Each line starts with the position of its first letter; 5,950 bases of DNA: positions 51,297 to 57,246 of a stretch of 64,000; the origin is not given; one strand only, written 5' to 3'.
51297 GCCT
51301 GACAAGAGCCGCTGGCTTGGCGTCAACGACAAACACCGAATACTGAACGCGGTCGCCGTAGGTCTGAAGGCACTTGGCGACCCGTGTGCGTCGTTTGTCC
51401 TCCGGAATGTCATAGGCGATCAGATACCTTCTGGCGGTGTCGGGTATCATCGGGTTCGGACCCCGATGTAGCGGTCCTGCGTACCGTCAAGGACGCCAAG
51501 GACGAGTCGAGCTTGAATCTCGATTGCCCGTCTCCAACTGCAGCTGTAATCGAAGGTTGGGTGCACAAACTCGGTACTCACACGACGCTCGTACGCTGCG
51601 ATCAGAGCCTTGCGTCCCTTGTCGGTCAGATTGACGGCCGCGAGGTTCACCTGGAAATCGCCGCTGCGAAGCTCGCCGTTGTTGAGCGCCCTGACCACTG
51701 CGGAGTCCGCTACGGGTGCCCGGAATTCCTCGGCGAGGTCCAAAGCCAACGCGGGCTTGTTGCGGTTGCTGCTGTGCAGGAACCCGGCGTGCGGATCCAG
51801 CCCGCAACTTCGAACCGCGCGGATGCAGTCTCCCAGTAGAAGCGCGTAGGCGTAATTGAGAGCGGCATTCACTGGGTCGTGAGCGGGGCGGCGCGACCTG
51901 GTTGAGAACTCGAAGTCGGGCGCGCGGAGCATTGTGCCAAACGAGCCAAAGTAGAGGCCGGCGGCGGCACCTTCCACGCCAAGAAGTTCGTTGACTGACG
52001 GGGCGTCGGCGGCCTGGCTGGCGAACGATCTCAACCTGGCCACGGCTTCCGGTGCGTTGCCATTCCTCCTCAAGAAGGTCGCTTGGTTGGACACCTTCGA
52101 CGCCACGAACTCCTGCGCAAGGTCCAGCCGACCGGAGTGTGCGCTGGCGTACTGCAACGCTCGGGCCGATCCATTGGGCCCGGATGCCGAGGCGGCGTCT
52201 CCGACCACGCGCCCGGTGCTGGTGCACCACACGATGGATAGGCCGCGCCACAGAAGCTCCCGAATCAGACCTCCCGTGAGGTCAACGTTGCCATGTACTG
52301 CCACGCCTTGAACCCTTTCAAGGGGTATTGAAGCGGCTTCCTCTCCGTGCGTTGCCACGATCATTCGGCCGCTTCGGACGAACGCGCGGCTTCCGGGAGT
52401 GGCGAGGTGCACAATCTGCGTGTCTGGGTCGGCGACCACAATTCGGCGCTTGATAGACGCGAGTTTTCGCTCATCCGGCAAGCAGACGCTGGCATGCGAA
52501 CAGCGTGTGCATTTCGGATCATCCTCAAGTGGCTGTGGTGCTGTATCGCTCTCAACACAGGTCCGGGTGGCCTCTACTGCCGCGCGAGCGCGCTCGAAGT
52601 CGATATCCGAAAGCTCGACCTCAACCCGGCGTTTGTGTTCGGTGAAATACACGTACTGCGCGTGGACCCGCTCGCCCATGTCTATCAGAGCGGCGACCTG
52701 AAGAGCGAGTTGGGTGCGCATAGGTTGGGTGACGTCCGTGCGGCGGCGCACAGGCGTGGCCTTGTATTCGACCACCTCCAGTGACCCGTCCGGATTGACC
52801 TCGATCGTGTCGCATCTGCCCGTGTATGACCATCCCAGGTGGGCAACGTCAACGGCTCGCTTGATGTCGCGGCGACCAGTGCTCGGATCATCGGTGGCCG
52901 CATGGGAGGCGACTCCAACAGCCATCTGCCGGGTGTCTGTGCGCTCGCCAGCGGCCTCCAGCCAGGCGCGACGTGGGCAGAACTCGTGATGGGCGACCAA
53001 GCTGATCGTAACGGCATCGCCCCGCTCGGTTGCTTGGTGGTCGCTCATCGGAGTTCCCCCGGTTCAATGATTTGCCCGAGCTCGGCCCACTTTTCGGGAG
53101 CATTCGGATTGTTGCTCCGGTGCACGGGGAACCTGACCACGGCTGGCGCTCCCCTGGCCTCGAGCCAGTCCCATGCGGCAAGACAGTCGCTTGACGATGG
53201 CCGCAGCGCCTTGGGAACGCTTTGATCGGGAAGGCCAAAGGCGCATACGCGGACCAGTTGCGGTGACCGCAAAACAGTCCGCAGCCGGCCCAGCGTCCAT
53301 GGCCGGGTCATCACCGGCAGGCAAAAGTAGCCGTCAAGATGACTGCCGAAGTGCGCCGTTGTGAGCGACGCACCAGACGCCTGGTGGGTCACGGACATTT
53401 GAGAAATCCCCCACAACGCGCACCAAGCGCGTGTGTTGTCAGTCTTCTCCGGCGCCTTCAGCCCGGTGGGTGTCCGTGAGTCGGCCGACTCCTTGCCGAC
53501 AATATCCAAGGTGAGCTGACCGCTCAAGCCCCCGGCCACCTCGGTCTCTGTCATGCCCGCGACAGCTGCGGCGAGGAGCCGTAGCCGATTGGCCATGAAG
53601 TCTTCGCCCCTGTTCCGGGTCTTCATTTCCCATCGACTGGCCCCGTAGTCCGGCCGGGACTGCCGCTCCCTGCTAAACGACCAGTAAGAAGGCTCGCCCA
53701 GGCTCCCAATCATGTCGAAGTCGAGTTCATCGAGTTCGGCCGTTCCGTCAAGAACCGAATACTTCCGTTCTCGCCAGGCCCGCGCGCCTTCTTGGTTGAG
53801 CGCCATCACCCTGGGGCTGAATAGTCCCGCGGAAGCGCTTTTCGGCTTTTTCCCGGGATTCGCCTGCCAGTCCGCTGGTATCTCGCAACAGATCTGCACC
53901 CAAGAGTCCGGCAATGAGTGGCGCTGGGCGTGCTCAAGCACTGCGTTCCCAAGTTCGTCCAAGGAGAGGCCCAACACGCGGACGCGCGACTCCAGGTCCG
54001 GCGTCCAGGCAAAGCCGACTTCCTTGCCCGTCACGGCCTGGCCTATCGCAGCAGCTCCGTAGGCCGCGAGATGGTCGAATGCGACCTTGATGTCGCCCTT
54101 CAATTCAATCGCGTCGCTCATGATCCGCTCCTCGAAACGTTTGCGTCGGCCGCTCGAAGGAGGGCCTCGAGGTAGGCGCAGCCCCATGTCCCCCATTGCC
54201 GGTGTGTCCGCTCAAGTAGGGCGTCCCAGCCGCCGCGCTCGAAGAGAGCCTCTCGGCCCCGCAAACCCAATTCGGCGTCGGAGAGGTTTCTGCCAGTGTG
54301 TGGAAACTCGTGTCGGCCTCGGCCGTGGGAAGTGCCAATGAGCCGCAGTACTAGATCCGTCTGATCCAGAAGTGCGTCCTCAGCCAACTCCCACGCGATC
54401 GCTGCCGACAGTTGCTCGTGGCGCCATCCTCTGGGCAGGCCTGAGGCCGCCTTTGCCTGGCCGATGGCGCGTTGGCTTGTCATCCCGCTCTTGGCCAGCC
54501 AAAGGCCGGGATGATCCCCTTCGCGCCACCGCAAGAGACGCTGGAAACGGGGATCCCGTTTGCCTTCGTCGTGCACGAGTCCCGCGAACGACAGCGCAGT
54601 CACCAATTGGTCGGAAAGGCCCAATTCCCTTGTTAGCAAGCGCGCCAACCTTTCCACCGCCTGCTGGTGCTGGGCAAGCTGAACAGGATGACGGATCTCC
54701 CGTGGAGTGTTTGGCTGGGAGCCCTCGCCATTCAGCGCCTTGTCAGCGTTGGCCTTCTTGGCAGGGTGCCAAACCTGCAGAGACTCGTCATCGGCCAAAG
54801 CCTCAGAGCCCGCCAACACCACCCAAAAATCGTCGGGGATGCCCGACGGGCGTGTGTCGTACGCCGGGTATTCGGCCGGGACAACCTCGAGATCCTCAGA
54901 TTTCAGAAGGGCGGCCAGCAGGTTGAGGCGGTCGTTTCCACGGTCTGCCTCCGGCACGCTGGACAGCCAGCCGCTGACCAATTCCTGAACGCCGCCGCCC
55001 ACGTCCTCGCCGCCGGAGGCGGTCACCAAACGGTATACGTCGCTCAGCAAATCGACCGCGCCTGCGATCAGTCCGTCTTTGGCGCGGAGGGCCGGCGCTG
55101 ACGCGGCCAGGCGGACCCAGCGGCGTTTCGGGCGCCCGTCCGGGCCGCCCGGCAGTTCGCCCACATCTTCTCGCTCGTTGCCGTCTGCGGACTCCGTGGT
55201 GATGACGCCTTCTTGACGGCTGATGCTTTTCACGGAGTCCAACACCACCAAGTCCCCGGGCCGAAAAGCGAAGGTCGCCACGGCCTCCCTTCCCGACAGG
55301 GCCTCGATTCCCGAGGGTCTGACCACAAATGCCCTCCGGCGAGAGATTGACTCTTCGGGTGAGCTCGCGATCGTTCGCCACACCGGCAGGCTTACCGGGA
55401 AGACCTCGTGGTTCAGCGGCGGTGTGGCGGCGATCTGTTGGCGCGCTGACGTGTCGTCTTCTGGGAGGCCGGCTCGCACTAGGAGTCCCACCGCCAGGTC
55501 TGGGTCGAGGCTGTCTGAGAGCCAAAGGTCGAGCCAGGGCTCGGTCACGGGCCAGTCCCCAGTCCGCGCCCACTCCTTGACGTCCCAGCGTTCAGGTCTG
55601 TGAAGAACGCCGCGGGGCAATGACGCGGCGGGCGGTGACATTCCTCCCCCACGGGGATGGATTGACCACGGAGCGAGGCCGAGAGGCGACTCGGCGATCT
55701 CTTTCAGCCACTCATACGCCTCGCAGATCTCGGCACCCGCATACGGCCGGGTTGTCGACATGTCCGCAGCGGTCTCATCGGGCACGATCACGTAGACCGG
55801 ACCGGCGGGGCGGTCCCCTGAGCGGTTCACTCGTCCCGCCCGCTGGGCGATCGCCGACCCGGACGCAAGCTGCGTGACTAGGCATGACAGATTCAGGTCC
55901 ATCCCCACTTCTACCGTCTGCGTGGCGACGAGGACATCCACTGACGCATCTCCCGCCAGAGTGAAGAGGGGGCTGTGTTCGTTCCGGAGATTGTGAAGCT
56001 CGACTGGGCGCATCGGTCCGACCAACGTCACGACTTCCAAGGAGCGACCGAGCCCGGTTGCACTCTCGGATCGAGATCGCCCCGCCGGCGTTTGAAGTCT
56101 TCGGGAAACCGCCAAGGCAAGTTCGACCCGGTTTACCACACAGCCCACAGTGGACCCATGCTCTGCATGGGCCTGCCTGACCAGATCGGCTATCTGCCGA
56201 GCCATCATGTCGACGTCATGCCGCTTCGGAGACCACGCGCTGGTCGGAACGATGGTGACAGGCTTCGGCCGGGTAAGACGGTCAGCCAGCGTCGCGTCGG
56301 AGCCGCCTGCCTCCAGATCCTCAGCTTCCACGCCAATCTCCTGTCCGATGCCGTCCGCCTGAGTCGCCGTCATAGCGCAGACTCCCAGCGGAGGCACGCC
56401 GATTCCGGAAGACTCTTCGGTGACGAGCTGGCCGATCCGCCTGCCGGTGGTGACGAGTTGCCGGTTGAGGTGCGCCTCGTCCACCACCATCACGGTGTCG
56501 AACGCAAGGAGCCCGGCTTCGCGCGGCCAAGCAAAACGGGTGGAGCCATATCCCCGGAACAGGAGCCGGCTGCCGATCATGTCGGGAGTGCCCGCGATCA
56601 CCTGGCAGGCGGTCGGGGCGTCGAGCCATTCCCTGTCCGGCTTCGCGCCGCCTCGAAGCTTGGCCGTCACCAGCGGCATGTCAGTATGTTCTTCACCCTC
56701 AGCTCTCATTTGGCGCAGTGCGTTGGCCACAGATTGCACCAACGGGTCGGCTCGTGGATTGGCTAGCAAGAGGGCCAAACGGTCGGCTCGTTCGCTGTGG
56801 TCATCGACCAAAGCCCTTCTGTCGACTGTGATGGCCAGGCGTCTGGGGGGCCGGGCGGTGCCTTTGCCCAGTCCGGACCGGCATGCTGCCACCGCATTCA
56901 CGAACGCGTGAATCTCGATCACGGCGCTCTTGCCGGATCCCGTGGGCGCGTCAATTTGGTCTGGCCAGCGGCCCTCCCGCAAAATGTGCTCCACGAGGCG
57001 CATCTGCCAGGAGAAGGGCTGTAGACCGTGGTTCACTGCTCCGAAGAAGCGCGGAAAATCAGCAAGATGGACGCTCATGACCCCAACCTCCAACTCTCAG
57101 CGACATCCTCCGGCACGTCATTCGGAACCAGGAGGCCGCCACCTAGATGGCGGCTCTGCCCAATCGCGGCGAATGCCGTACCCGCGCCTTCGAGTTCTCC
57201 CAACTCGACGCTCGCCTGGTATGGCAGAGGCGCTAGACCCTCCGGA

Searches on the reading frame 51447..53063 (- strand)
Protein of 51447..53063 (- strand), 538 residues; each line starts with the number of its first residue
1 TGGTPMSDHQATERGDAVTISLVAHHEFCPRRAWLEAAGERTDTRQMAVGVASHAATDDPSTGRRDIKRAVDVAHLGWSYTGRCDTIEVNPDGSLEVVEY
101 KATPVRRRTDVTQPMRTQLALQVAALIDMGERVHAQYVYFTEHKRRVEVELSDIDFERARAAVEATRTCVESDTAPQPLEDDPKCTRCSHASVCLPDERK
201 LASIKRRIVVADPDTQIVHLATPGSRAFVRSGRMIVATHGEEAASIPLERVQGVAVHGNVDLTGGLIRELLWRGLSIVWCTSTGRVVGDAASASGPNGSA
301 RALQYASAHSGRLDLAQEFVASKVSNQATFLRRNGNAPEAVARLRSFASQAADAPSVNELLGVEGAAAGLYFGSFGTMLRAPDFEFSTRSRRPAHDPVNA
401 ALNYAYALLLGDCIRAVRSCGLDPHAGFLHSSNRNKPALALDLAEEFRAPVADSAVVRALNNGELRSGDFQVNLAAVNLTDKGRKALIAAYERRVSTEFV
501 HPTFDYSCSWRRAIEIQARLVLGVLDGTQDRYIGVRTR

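Call 39: search_protein_families(library=pfam, proteins=[window:51447-53063:-], max_evalue=0.0001)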
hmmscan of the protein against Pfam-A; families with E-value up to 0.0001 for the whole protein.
window:51447-53063:- (538 aa): 3 families
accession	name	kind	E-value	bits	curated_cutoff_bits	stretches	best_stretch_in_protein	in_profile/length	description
PF01867.21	Cas_Cas1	-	1.4e-79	267.6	22.3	1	219-492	2-282/283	CRISPR associated protein Cas1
PF01930.23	Cas_Cas4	-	5.6e-14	53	22.7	1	20-195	2-159/160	Domain of unknown function DUF83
PF12705.13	PDDEXK_1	-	5.5e-09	36.8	22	1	58-194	104-246/247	PD-(D/E)XK nuclease superfamily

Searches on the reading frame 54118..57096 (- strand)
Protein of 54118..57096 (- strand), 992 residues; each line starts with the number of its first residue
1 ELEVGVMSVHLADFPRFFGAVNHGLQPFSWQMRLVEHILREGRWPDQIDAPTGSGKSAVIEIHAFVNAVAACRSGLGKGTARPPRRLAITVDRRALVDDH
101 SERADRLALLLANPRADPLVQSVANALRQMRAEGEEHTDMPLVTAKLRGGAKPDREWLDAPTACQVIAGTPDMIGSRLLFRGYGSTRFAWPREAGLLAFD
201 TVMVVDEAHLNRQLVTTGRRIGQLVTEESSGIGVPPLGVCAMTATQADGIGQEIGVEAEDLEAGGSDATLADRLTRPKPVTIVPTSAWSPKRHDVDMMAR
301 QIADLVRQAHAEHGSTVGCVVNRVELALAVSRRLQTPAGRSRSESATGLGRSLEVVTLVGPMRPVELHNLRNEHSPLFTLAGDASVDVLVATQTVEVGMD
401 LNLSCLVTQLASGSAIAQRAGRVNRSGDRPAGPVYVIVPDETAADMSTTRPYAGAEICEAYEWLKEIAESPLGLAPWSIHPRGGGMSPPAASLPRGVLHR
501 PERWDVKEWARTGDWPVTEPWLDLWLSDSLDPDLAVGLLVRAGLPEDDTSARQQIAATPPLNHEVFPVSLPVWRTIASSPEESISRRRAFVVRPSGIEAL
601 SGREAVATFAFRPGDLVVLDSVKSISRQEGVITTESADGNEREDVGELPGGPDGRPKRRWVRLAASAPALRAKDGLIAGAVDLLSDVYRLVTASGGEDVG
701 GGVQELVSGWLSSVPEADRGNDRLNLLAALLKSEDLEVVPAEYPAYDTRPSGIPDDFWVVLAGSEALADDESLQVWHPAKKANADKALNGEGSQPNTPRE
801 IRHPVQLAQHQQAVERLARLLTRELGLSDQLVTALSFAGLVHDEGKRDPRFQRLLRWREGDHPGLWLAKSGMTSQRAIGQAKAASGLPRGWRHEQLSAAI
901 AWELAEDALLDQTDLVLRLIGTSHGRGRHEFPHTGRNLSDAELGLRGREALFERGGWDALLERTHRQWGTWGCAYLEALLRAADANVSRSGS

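Call 39: search_protein_families(library=pfam, proteins=[window:54118-57096:-], max_evalue=0.0001)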
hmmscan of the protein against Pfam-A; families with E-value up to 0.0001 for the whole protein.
window:54118-57096:- (992 aa): 3 families
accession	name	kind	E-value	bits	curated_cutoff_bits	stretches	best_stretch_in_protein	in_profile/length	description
PF22590.2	Cas3-like_C_2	-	6.3e-11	42.9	27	1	315-426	3-104/106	CRISPR-associated nuclease/helicase Cas3, C-terminal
PF00270.35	DEAD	-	6.2e-07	29.7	26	1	31-246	4-160/167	DEAD/DEAH box helicase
PF18019.7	Cas3_HD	-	1.2e-05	25.9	23.1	1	815-938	36-143/207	Cas3, HD domain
